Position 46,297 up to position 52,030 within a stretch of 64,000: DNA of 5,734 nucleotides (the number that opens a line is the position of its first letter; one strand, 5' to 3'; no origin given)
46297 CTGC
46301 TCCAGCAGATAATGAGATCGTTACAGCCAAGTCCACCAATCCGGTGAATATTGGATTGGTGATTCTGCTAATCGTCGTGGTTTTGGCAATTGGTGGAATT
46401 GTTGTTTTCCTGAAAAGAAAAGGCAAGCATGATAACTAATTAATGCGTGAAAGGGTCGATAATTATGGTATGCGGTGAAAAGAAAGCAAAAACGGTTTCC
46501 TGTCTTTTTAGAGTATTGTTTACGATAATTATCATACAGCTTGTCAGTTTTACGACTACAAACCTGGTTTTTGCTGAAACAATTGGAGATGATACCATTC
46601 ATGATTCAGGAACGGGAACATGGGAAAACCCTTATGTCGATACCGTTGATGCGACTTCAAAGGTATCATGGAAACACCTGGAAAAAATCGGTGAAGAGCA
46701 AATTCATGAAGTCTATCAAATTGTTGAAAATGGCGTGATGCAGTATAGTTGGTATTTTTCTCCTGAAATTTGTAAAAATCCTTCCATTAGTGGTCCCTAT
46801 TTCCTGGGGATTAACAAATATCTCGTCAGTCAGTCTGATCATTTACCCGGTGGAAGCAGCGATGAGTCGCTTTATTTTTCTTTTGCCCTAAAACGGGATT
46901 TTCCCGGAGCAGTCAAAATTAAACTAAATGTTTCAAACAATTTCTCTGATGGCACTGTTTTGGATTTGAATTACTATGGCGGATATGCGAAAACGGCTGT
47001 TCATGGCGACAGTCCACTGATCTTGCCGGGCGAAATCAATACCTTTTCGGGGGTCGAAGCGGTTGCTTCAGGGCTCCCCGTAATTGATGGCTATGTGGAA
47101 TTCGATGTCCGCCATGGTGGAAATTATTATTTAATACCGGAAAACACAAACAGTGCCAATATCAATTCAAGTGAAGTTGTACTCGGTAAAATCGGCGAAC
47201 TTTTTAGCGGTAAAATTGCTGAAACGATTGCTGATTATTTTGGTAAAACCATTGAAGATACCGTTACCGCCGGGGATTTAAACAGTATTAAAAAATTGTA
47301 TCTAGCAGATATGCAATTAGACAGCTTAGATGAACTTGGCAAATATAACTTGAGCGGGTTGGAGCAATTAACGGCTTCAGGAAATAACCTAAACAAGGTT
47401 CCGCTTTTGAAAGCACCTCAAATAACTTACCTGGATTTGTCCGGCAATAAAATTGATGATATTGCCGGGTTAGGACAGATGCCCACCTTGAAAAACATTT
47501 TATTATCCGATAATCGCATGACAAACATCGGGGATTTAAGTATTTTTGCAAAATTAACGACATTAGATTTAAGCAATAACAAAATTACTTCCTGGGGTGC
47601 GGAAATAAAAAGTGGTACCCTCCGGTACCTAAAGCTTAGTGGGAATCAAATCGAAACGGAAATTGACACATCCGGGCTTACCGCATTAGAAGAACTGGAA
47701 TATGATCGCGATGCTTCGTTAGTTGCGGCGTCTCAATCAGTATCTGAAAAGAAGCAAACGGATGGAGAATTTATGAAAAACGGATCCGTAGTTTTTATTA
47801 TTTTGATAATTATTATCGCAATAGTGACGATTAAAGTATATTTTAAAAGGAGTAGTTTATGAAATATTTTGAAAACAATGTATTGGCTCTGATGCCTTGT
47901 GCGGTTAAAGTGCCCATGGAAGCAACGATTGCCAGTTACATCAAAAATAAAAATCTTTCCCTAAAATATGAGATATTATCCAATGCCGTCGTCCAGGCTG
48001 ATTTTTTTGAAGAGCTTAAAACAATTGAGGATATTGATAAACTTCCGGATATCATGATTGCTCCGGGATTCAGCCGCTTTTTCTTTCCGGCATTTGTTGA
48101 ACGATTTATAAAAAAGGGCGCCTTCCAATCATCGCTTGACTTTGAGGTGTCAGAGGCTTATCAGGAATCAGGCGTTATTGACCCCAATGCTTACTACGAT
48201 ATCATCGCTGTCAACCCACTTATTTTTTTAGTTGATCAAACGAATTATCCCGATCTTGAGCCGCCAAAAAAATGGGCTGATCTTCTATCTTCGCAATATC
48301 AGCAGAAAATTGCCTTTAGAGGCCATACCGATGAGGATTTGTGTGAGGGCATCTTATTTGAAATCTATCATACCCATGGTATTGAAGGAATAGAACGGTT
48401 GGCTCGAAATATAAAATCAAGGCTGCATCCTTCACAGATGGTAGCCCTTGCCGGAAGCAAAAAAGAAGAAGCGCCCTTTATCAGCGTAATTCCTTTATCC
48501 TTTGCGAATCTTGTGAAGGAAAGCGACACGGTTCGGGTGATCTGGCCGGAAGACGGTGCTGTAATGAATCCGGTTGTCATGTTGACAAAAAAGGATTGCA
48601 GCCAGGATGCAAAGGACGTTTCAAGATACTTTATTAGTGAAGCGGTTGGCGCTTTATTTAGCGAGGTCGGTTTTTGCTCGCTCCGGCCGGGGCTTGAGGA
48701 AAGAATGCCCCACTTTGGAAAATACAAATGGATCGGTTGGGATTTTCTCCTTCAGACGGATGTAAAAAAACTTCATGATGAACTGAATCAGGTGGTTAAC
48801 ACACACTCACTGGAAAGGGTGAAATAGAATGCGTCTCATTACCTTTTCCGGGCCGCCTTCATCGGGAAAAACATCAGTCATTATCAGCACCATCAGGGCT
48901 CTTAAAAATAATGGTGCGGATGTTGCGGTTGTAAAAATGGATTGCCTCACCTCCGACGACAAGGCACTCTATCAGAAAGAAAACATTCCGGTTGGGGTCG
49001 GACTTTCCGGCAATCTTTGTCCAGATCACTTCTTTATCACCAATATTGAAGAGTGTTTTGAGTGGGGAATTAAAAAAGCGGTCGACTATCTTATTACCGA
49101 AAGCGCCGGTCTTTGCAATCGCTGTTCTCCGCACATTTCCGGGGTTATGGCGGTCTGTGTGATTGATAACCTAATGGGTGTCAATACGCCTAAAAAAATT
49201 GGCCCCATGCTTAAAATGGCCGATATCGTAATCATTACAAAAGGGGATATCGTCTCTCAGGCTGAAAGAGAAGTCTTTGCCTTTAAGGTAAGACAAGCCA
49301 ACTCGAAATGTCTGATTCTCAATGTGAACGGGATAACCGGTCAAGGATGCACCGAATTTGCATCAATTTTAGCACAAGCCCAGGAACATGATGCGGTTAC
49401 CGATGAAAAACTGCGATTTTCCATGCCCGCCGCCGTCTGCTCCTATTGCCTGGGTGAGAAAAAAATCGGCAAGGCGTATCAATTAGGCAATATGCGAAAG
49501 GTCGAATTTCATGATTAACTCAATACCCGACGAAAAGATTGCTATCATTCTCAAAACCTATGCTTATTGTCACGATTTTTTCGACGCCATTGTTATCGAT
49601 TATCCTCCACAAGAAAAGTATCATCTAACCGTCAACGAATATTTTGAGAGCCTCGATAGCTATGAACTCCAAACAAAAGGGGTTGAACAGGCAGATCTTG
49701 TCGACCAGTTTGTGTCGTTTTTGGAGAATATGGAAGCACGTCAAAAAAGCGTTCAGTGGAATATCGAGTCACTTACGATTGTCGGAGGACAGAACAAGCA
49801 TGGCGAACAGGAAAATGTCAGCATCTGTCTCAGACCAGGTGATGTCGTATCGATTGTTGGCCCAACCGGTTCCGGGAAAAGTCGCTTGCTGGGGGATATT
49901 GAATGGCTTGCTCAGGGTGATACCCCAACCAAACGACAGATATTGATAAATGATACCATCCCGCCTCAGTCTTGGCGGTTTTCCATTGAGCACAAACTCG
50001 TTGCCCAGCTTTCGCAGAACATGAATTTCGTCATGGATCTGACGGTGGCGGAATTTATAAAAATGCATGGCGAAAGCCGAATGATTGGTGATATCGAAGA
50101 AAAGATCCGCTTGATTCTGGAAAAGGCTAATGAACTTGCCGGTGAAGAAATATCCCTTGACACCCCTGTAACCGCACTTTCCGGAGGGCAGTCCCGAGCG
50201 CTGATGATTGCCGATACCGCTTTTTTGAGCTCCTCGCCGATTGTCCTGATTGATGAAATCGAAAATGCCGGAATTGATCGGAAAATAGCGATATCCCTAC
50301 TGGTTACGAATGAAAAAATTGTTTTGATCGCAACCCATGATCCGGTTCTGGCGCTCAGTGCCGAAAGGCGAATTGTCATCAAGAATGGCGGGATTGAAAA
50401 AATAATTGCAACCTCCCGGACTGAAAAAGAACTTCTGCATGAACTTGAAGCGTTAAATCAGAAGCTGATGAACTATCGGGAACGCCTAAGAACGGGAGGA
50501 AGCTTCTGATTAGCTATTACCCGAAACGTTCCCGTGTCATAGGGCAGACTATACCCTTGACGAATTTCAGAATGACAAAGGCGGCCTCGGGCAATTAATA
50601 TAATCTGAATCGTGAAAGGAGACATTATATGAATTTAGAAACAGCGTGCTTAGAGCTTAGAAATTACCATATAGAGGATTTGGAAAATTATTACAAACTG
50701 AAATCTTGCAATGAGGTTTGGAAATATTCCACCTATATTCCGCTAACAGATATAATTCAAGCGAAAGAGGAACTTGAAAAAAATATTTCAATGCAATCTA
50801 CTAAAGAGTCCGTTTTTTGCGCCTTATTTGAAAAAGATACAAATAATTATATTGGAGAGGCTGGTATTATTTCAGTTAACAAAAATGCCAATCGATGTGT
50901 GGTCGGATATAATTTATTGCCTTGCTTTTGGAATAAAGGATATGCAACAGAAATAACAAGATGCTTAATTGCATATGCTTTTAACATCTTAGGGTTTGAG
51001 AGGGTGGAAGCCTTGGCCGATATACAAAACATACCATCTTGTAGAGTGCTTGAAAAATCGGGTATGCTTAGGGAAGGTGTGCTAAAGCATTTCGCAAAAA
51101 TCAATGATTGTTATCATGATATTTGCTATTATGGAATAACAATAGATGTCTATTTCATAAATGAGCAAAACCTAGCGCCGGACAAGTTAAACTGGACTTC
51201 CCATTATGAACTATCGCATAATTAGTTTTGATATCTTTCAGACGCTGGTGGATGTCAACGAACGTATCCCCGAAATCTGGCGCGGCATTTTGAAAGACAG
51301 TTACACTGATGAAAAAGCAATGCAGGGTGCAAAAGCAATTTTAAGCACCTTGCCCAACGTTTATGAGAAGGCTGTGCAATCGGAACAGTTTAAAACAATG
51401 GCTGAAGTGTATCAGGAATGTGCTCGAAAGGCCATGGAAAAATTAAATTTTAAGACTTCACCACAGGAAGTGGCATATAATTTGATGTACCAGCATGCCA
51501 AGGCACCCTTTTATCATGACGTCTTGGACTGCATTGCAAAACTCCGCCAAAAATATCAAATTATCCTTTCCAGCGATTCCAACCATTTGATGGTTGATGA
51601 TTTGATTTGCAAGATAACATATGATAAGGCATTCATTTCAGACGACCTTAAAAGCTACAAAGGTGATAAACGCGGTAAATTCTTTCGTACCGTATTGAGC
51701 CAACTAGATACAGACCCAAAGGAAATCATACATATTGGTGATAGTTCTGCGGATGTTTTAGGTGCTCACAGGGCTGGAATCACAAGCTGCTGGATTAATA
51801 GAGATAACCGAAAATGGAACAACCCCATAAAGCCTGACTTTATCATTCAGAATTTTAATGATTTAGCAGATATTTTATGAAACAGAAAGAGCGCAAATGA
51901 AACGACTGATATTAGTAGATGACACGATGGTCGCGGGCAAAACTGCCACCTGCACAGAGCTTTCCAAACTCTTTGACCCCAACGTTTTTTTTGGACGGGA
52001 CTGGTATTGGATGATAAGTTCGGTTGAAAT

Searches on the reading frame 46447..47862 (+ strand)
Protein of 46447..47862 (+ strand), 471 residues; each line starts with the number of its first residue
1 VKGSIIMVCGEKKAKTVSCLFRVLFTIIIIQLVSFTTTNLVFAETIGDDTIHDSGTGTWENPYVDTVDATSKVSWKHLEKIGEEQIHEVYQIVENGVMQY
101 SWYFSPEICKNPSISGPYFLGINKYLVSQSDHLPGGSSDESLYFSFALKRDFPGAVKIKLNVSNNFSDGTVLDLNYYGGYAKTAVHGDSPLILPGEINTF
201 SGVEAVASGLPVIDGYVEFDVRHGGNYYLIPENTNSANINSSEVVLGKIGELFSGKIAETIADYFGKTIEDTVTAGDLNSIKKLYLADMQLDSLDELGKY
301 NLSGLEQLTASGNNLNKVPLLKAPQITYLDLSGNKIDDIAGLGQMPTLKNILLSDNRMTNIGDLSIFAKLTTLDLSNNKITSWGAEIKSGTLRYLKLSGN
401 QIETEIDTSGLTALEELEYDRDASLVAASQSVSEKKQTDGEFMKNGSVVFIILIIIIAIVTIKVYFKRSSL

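Call 76: search_protein_families(library=pfam, proteins=[window:46447-47862:+], max_evalue=0.00001)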
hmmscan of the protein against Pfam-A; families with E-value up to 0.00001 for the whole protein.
window:46447-47862:+ (471 aa): 5 families
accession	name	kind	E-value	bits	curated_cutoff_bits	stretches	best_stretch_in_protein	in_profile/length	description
PF12799.13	LRR_4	-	3.8e-17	62.4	27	1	346-382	1-38/44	Leucine Rich repeats (2 copies)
PF13855.12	LRR_8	-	4.7e-13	49.1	27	1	346-402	1-61/61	Leucine rich repeat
PF13516.12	LRR_6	-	6.1e-08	32.6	23.4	0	369-385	4-20/24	Leucine Rich repeat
PF00560.39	LRR_1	-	1.4e-07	30.7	20.6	0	369-382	1-14/23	Leucine Rich Repeat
PF14580.12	LRR_9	-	4.9e-06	26.6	30.5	1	328-419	23-117/175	Leucine-rich repeat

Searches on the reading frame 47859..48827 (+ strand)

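Call 76: search_protein_families(library=pfam, proteins=[window:47859-48827:+], max_evalue=0.00001)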
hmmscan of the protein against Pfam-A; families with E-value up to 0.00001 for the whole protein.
window:47859-48827:+ (322 aa): 1 family
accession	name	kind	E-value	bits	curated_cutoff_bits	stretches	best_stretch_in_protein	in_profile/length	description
PF13343.11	SBP_bac_6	-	7.2e-62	209.5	24.6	1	60-299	1-244/245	Bacterial extracellular solute-binding protein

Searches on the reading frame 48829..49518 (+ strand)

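Call 76: search_protein_families(library=pfam, proteins=[window:48829-49518:+], max_evalue=0.00001)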
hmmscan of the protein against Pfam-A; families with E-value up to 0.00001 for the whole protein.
window:48829-49518:+ (229 aa): 1 family
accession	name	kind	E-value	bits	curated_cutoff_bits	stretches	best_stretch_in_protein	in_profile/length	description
PF02492.25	cobW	-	1.2e-11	45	20.7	1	4-160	3-175/180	CobW/HypB/UreG, nucleotide-binding domain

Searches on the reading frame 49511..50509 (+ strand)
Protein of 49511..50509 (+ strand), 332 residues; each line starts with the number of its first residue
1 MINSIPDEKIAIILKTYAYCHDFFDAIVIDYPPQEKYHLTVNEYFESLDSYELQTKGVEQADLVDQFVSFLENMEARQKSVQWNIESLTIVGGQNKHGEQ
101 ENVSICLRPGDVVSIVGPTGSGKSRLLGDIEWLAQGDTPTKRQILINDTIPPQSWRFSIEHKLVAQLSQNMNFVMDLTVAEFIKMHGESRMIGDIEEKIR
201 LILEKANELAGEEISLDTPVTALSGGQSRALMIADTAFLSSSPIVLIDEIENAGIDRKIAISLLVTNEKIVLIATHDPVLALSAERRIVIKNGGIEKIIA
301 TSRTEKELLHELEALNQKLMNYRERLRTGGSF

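Call 76: search_protein_families(library=pfam, proteins=[window:49511-50509:+], max_evalue=0.00001)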
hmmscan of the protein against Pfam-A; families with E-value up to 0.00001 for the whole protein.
window:49511-50509:+ (332 aa): 1 family
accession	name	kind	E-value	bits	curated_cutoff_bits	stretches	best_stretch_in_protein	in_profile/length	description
PF00005.33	ABC_tran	-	2.6e-16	60.9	25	1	101-249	2-134/137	ABC transporter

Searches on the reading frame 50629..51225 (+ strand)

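Call 76: search_protein_families(library=pfam, proteins=[window:50629-51225:+], max_evalue=0.00001)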
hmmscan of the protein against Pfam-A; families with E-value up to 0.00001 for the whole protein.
window:50629-51225:+ (198 aa): 3 families
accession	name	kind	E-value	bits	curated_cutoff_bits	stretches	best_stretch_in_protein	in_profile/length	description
PF13302.13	Acetyltransf_3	-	1.2e-26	94.5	25.4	1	8-146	2-137/138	Acetyltransferase (GNAT) domain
PF00583.31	Acetyltransf_1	-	1.2e-06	29.2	20.7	1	56-146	28-116/116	Acetyltransferase (GNAT) family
PF13420.13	Acetyltransf_4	-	8.8e-06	26.3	24.3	0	15-164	6-152/155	Acetyltransferase (GNAT) domain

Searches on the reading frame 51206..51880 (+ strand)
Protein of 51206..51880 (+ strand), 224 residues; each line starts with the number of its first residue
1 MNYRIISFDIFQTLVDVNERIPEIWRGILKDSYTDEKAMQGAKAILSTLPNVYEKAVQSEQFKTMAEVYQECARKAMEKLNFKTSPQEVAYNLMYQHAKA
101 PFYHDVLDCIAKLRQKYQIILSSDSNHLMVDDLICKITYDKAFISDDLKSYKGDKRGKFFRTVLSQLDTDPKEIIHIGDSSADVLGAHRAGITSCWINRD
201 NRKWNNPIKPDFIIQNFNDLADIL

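Call 76: search_protein_families(library=pfam, proteins=[window:51206-51880:+], max_evalue=0.00001)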
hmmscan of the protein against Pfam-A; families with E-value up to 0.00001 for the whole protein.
window:51206-51880:+ (224 aa): 3 families
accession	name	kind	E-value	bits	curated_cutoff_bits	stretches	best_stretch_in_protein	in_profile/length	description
PF00702.32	Hydrolase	-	7.5e-13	49.7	26.4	1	3-191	1-191/191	haloacid dehalogenase-like hydrolase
PF13419.12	HAD_2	-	4.2e-12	47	23.8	1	8-197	3-178/178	Haloacid dehalogenase-like hydrolase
PF13242.12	Hydrolase_like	-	1.3e-08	35.1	22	1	159-220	9-75/75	HAD-hyrolase-like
